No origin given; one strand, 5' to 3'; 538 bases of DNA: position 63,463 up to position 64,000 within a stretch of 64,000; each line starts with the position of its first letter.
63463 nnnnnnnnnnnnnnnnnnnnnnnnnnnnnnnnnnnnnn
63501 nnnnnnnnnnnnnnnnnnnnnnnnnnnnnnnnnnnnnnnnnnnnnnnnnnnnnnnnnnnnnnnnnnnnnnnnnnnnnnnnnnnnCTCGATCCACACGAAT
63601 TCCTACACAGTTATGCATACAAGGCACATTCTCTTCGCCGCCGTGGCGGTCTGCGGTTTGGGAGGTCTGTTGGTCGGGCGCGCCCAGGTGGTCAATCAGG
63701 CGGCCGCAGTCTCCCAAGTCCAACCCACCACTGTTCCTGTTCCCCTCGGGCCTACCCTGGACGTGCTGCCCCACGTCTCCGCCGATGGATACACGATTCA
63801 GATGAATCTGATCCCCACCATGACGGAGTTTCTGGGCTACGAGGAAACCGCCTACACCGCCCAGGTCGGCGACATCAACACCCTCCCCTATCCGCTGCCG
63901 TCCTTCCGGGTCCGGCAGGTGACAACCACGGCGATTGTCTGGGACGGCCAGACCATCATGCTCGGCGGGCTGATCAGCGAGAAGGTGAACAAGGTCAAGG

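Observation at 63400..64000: Secretin domain split mid-domain into two ORFs, the downstream half carrying its own signal peptide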

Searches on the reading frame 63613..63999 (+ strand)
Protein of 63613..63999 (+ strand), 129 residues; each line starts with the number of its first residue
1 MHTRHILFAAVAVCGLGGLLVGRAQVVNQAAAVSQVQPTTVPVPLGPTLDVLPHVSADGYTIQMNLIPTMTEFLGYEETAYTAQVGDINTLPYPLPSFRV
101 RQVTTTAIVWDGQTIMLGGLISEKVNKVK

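Call 7: search_protein_families(library=pfam, proteins=[window:63613-63999:+], max_evalue=1)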
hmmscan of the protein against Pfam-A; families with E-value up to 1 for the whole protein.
window:63613-63999:+ (129 aa): 1 family
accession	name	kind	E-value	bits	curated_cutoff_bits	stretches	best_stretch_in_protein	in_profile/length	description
PF00263.26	Secretin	-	3.2e-11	43.6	27.5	1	32-127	46-129/169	Bacterial type II and III secretion system protein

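Call 42: find_homologous_proteins(query=window:63613-63999:+, max_evalue=0.00001)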
Query window:63613-63999:+ (129 aa): 251 proteins with E <= 0.00001 among 535 candidates; the best 120 are listed.
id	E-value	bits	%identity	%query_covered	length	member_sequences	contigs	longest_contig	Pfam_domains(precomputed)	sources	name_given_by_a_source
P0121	1.1e-75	270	97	100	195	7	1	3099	PF00263.27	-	-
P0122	3.6e-74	265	96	100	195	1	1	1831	PF00263.27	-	-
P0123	4.3e-69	248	89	100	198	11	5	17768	PF00263.27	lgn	-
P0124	2.3e-63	230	81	100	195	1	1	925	PF00263.27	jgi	jgi:type II secretory pathway component GspD/PulD (secretin)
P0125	3.6e-55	203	75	100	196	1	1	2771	PF00263.27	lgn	-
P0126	8.6e-54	199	75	100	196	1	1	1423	PF00263.27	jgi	jgi:general secretion pathway protein D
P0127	2.3e-53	197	72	100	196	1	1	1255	PF00263.27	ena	-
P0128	3.3e-53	197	74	100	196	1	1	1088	PF00263.27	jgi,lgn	jgi:general secretion pathway protein D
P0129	6.2e-53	196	73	100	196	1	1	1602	PF00263.27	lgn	-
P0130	3.0e-52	194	79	83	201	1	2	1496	PF00263.27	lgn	-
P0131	6.2e-52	193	72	100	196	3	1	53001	PF00263.27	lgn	-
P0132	4.7e-51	190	72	100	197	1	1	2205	PF00263.27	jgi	-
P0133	2.4e-50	188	70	100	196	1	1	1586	PF00263.27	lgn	-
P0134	1.4e-49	185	70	100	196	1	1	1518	PF00263.27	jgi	jgi:general secretion pathway protein D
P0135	2.7e-48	181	67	100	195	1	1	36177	PF00263.27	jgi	jgi:general secretion pathway protein D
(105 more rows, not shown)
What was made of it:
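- All 120 listed hits to ORF2 are stand-alone proteins of 182-219 aa (call 42).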
